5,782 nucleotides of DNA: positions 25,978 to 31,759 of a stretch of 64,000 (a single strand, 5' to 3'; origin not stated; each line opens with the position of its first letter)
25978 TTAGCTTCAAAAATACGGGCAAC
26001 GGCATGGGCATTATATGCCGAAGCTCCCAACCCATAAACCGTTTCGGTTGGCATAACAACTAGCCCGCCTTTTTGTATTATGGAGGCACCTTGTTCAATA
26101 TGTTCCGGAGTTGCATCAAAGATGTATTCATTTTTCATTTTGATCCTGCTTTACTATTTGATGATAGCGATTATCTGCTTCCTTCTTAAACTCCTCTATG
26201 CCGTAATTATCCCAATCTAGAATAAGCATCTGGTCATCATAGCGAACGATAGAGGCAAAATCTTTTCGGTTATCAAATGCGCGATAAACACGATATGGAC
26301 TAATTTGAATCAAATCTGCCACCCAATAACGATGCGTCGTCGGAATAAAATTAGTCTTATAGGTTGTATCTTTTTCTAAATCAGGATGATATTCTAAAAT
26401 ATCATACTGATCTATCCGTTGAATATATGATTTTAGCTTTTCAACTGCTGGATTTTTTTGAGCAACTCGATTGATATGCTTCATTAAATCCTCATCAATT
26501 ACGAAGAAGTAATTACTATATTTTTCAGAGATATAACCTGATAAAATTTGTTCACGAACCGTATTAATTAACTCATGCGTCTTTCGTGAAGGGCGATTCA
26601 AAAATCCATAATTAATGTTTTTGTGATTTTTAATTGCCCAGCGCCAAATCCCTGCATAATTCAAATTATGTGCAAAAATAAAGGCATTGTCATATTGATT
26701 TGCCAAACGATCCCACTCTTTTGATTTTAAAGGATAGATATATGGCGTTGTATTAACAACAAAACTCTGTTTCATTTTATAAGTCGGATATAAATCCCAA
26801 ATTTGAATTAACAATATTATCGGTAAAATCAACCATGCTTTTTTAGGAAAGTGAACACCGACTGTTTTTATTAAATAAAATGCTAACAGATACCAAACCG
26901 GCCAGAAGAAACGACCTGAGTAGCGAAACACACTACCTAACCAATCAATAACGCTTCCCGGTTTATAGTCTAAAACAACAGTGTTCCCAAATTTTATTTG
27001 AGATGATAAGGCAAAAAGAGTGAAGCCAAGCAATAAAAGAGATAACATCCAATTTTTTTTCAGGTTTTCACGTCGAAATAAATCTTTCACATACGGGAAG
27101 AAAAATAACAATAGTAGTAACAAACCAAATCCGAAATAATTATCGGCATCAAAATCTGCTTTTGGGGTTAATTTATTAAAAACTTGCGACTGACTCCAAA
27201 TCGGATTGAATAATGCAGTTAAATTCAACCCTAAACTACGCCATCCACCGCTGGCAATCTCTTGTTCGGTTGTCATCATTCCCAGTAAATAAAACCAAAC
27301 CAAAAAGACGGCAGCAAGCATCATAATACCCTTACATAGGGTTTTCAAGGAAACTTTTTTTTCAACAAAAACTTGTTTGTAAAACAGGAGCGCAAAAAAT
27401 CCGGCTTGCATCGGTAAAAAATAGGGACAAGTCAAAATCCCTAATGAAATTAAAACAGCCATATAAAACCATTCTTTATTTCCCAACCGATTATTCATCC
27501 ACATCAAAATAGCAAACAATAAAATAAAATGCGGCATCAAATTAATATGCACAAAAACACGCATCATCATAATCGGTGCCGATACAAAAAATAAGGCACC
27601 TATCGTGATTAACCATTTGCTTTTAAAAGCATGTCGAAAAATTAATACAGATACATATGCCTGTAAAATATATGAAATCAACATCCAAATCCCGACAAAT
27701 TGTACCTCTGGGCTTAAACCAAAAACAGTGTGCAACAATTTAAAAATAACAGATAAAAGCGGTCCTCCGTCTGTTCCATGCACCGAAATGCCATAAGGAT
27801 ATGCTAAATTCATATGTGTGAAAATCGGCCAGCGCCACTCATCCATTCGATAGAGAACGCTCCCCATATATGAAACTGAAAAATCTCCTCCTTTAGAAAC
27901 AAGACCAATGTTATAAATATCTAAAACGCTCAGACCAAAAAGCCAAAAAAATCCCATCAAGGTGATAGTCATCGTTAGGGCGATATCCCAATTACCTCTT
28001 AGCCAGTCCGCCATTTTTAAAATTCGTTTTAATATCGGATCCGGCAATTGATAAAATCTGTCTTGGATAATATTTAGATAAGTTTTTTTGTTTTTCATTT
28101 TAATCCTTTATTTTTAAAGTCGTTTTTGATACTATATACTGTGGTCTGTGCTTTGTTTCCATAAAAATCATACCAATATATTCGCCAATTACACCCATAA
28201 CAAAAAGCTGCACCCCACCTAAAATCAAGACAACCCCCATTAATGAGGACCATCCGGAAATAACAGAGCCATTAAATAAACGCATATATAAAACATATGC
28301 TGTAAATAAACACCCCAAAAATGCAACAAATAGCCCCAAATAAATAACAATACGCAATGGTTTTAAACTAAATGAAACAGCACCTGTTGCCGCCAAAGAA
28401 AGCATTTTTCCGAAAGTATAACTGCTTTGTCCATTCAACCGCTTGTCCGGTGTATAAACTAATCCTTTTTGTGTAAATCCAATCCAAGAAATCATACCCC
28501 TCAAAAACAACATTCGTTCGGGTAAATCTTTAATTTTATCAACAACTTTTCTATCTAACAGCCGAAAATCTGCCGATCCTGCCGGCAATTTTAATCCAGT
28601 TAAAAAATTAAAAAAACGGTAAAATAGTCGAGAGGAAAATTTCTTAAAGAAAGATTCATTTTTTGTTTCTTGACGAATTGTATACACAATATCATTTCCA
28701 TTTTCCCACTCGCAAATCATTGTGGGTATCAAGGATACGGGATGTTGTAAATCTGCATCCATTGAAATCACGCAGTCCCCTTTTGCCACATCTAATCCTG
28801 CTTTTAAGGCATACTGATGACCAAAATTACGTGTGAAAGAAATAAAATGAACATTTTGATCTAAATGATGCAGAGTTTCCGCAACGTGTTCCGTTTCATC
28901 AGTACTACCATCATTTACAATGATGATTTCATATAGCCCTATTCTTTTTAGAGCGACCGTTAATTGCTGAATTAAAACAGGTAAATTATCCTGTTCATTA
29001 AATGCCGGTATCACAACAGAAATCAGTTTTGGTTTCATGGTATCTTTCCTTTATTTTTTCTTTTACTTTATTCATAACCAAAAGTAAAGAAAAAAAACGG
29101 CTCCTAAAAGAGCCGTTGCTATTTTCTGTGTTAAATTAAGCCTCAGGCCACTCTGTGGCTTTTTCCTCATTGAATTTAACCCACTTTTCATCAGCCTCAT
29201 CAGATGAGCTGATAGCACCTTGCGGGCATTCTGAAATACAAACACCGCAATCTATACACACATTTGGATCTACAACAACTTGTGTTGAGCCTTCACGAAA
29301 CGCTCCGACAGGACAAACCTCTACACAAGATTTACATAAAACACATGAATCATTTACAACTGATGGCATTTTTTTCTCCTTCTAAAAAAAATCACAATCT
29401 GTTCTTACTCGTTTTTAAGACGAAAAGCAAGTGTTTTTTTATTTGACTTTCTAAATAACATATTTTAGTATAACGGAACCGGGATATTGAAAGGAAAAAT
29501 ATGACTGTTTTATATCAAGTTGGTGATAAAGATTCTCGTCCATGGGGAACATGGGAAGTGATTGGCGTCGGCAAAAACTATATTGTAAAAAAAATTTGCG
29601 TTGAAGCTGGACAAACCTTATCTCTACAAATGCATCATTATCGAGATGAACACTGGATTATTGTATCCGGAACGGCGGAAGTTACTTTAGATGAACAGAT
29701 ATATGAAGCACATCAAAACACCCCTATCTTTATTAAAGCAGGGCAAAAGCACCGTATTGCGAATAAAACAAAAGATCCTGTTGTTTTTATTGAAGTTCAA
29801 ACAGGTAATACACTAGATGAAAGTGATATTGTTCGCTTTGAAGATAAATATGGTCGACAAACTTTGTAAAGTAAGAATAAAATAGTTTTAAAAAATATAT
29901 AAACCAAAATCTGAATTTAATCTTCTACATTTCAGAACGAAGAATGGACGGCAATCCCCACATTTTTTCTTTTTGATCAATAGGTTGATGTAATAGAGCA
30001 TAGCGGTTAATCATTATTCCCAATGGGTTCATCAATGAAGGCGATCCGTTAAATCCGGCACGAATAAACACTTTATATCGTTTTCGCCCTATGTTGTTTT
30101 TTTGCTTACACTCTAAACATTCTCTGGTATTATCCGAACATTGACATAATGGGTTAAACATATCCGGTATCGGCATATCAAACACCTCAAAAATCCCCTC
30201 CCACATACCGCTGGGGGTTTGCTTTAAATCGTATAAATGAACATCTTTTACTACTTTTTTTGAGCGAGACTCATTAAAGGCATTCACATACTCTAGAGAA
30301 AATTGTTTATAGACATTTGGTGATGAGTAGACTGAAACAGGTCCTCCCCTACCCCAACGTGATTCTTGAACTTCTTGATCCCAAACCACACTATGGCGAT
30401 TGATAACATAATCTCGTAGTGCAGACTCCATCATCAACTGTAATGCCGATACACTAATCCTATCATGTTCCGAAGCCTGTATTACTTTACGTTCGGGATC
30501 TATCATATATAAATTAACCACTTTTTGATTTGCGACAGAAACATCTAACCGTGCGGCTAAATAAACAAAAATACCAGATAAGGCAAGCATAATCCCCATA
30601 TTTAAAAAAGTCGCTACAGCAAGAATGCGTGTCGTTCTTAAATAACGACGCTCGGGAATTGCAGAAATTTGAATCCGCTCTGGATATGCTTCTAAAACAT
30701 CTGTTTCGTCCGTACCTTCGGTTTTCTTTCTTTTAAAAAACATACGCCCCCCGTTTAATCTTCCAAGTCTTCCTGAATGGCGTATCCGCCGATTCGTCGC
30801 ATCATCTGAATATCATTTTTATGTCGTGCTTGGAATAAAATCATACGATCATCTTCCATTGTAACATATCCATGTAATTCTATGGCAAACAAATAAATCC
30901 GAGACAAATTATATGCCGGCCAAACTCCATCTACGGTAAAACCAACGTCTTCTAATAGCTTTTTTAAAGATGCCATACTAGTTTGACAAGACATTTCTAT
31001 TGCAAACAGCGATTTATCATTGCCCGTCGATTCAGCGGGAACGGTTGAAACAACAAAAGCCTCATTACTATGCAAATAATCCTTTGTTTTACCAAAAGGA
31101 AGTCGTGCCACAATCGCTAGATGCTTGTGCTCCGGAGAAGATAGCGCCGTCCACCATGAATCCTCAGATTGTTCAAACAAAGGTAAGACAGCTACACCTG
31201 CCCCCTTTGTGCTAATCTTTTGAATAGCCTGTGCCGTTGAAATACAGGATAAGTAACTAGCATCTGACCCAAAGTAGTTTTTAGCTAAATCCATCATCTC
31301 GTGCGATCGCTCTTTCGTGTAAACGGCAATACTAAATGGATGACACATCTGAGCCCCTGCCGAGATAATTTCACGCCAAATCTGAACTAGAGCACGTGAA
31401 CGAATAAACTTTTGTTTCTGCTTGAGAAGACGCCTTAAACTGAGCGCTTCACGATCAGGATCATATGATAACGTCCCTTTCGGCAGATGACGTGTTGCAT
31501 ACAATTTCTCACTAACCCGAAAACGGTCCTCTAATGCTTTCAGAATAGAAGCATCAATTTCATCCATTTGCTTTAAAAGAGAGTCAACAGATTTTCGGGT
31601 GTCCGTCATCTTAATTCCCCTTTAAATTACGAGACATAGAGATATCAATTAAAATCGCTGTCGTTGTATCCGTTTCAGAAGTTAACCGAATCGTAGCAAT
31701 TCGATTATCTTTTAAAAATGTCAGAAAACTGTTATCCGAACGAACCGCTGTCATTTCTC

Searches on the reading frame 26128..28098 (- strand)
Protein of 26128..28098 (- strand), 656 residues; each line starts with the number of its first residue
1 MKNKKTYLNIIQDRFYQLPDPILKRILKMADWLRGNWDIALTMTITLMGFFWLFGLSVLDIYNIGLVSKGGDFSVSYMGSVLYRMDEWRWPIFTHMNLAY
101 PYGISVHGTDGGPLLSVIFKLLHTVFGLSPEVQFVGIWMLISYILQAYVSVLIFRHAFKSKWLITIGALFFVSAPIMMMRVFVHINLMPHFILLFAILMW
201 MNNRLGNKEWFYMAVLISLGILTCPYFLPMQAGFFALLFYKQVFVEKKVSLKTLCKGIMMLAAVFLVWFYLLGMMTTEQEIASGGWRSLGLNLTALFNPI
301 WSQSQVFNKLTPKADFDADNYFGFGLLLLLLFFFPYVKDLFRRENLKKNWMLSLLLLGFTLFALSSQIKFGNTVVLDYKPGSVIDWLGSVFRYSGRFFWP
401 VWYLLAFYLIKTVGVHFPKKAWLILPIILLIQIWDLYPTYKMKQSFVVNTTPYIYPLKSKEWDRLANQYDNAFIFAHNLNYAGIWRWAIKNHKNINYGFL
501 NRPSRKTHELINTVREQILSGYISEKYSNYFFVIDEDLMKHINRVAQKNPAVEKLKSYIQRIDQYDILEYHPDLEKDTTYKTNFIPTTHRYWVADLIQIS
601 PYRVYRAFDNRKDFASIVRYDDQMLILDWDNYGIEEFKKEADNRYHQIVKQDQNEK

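Call 14: search_protein_families(library=pfam, proteins=[window:26128-28098:-], max_evalue=0.00001)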
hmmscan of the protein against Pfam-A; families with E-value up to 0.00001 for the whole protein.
window:26128-28098:- (656 aa): 1 family
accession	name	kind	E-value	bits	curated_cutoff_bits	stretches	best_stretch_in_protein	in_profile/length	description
PF19830.4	DUF6311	-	2e-12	48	27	1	49-330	16-293/303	Family of unknown function (DUF6311)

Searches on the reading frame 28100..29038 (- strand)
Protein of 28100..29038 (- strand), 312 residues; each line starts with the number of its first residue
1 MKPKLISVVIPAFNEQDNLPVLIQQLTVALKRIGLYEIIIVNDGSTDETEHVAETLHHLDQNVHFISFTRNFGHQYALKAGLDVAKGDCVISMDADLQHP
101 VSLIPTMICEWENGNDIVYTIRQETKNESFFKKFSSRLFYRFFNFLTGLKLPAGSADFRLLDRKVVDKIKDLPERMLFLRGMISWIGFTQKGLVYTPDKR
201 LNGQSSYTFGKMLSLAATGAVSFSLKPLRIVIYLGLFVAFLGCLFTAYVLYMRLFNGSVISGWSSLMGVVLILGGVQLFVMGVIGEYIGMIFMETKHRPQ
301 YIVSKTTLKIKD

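Call 14: search_protein_families(library=pfam, proteins=[window:28100-29038:-], max_evalue=0.00001)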
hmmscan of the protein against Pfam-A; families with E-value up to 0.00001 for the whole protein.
window:28100-29038:- (312 aa): 2 families
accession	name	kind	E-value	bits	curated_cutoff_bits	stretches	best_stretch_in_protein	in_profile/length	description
PF00535.33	Glycos_transf_2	-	3.5e-34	118.6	23.3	1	7-169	1-167/168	Glycosyl transferase family 2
PF13641.12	Glyco_tranf_2_3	-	4.8e-06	27.2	27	1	3-96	1-96/230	Glycosyltransferase like family 2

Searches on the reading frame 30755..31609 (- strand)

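Call 14: search_protein_families(library=pfam, proteins=[window:30755-31609:-], max_evalue=0.00001)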
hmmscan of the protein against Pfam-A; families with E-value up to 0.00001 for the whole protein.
window:30755-31609:- (284 aa): 1 family
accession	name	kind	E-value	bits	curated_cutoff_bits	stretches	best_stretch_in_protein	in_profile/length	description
PF01817.26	CM_2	-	1.3e-09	38.6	27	1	13-84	3-74/80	Chorismate mutase type II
